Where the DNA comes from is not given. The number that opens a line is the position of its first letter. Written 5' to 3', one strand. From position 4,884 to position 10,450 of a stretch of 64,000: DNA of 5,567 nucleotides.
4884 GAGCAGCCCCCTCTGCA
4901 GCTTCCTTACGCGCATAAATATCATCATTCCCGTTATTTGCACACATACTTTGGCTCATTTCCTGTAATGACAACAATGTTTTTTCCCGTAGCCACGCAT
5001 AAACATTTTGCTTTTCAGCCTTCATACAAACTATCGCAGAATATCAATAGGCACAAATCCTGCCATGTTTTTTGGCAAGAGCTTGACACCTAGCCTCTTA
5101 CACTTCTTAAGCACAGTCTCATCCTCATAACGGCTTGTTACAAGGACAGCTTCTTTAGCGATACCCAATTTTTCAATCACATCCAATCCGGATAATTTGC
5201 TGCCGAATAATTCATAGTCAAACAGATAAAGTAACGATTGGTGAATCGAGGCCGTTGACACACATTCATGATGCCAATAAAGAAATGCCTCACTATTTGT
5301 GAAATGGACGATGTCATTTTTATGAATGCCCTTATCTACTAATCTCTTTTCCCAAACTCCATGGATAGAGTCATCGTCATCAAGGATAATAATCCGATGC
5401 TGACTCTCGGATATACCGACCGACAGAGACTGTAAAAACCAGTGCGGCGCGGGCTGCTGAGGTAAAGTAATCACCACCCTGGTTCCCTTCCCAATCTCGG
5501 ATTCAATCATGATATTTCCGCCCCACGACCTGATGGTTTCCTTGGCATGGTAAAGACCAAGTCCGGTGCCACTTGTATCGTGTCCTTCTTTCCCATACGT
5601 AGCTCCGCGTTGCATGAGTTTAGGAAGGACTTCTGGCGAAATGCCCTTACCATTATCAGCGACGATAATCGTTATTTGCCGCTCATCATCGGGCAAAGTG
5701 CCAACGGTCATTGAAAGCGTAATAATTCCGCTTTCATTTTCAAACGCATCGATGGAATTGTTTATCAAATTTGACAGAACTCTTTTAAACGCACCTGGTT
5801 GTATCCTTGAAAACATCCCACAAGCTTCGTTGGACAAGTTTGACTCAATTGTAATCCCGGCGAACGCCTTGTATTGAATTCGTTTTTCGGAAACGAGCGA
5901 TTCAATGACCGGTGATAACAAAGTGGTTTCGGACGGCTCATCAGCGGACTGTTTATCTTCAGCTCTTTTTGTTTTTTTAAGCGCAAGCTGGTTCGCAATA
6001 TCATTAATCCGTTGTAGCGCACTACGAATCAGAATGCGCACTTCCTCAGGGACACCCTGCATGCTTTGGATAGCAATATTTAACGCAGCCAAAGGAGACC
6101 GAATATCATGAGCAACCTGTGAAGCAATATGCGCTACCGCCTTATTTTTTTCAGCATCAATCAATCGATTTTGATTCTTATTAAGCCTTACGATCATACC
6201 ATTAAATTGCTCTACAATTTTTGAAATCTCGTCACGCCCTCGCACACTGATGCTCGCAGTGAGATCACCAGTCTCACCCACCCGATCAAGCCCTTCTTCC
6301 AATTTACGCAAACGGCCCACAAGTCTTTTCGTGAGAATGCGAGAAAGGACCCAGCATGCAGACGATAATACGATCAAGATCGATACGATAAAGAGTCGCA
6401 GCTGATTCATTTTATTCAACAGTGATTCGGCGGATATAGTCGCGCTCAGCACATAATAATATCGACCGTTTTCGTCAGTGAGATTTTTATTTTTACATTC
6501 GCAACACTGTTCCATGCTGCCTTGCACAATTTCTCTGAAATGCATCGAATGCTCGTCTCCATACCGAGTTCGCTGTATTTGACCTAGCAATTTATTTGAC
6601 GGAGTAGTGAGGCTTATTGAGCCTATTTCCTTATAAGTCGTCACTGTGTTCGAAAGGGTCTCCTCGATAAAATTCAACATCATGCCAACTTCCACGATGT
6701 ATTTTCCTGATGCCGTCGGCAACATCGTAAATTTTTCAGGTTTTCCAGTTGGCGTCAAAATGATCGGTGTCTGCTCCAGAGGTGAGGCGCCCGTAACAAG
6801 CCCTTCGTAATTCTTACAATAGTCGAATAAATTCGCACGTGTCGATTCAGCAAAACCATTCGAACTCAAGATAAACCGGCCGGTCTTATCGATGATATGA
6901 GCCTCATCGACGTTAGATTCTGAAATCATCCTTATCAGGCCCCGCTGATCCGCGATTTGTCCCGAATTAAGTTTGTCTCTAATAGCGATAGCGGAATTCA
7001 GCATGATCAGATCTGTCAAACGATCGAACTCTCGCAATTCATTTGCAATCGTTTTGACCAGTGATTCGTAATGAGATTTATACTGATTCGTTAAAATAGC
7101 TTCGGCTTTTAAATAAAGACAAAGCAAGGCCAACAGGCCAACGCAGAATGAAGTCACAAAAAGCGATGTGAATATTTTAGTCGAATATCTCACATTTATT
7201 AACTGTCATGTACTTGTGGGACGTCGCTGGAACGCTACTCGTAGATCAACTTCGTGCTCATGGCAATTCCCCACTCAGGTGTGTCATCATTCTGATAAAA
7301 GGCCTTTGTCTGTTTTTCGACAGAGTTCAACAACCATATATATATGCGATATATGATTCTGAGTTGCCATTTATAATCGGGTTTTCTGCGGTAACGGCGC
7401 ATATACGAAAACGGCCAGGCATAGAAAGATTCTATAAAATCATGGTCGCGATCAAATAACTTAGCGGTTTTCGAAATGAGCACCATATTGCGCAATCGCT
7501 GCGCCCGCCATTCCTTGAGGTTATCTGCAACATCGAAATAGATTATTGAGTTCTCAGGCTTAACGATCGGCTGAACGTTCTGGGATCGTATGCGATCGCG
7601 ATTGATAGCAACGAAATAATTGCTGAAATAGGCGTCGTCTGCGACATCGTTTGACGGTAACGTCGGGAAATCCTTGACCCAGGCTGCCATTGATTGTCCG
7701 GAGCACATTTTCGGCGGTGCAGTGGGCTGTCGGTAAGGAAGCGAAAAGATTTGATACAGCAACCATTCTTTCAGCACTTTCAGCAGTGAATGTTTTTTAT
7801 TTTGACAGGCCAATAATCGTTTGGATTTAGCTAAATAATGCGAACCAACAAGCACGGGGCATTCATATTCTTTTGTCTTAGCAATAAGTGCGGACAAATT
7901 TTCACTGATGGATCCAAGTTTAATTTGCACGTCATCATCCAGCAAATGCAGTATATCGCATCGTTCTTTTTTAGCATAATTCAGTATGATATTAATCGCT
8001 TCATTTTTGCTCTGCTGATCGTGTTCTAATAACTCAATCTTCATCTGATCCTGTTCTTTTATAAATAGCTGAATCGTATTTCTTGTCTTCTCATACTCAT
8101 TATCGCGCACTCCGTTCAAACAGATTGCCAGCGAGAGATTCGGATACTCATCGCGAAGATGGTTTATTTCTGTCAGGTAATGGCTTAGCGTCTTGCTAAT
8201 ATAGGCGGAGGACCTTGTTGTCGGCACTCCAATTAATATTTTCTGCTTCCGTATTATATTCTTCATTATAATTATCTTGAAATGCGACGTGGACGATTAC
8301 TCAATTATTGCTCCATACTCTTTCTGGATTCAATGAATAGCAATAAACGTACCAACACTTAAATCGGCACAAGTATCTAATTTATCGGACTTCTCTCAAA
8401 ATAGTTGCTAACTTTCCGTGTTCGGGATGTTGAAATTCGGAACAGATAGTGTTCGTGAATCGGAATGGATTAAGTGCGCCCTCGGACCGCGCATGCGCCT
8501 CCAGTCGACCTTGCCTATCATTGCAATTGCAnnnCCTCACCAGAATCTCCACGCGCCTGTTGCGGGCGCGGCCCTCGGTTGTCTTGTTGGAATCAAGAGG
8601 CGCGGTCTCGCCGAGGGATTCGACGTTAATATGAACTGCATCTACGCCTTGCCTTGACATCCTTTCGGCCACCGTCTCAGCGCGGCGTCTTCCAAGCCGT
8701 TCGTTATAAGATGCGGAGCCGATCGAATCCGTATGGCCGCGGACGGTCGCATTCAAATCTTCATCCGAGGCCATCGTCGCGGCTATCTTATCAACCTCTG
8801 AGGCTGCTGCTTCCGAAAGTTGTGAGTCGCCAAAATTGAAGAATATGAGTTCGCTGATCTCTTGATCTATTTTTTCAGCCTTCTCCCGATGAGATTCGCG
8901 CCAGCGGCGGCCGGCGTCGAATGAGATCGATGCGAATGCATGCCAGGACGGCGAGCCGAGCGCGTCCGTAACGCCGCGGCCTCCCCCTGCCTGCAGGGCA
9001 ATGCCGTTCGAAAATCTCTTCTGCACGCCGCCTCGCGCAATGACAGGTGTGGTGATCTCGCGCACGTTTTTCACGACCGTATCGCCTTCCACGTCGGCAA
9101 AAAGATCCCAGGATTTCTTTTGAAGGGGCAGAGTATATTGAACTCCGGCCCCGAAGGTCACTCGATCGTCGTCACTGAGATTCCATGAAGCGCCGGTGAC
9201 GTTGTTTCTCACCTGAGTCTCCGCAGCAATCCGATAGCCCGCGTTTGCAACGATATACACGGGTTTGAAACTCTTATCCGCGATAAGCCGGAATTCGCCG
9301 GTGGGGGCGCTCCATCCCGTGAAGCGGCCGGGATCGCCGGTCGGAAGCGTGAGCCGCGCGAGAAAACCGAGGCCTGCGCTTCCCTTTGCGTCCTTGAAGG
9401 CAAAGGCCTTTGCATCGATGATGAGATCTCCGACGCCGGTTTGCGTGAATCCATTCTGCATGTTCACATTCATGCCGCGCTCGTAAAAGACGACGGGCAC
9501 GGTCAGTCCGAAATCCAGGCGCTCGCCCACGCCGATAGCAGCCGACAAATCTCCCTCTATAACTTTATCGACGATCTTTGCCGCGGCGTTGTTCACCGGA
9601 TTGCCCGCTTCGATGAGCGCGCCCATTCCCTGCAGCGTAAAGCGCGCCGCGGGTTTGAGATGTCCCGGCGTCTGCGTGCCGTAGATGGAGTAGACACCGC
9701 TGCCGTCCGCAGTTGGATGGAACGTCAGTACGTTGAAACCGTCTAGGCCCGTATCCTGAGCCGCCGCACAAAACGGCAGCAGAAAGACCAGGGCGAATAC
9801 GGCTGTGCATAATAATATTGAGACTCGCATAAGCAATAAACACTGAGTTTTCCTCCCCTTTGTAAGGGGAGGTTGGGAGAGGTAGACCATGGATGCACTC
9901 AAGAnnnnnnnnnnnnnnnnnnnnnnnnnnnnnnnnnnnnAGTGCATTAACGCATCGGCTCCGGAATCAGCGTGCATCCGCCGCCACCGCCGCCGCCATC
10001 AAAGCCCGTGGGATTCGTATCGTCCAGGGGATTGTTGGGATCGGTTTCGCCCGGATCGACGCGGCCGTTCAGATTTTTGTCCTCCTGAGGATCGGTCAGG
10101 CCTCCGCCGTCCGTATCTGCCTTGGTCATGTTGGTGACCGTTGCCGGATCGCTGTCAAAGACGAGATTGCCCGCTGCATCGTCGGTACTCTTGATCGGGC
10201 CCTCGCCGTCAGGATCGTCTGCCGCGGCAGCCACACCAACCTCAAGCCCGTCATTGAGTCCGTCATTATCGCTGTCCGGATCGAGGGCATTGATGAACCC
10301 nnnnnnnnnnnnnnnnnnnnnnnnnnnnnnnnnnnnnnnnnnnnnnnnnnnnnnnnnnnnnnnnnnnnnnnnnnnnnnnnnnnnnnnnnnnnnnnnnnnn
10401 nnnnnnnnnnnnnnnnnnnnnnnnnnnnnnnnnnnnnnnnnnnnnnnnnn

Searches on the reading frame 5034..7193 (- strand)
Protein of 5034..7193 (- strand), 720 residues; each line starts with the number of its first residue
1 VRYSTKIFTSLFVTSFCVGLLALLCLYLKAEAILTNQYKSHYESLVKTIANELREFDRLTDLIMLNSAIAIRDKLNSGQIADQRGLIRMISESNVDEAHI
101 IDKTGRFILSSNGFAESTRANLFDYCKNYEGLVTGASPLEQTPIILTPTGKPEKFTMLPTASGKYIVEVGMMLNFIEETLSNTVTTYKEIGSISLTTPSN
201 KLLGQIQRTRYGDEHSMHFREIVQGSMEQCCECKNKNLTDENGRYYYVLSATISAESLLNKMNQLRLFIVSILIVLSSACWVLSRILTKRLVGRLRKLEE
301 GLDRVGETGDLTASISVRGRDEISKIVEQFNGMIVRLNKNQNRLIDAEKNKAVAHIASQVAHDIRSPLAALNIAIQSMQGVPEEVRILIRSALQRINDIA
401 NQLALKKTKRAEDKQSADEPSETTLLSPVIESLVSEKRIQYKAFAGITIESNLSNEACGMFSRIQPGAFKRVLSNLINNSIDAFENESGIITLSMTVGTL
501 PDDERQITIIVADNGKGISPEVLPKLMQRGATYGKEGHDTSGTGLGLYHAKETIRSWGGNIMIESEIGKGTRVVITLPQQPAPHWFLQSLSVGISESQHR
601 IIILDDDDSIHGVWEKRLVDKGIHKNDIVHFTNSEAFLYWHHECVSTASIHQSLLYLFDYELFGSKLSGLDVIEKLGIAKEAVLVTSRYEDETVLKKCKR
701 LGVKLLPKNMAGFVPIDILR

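Call 30: search_protein_families(library=pfam, proteins=[window:5034-7193:-], max_evalue=0.001)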
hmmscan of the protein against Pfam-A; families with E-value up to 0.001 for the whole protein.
window:5034-7193:- (720 aa): 5 families
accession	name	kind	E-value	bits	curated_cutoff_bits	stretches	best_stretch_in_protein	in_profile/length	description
PF02518.31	HATPase_c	-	4.4e-22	79.1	26.4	1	468-580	5-110/111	Histidine kinase-, DNA gyrase B-, and HSP90-like ATPase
PF00672.30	HAMP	-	5.9e-10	39.8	25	1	287-338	2-52/53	HAMP domain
PF14501.12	HATPase_c_5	-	0.00017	21.9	22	1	468-566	5-91/102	GHKL domain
PF13589.12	HATPase_c_3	-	0.00019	21.9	25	1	469-550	3-80/137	Histidine kinase-, DNA gyrase B-, and HSP90-like ATPase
PF00512.31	HisKA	-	0.00087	19.7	26.9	0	357-402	6-56/66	His Kinase A (phospho-acceptor) domain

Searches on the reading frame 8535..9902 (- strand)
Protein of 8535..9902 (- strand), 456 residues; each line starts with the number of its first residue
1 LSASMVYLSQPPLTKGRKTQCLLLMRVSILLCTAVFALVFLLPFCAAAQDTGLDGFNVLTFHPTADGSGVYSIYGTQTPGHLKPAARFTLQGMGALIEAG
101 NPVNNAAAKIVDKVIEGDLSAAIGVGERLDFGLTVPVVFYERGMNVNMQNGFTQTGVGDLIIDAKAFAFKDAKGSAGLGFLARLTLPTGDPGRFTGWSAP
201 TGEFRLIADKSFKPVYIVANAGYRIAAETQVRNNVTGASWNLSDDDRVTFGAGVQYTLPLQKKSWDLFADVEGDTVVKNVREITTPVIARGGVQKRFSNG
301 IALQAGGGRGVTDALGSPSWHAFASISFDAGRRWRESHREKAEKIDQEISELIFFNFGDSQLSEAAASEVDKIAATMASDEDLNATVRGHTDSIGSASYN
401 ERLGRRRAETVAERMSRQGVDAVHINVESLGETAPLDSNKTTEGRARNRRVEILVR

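Call 30: search_protein_families(library=pfam, proteins=[window:8535-9902:-], max_evalue=0.001)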
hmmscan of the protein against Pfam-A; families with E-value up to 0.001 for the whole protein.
window:8535-9902:- (456 aa): 2 families
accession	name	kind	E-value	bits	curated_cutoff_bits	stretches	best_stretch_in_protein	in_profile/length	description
PF00691.25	OmpA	-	5e-21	75.3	27.2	1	354-449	1-98/98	OmpA family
PF13557.12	Phenol_MetA_deg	-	3e-08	34.4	22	1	122-313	34-227/242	Putative MetA-pathway of phenol degradation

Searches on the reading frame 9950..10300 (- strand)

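Call 9: search_protein_families(library=ncbifam, proteins=[window:9950-10300:-], max_evalue=1)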
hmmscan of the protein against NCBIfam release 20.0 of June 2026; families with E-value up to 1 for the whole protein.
window:9950-10300:- (117 aa): 1 family
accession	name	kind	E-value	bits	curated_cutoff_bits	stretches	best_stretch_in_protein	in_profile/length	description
NF033765.2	gliding_CglD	equivalog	3.3e-14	51.7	400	1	7-98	353-433/1124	adventurous gliding motility lipoprotein CglD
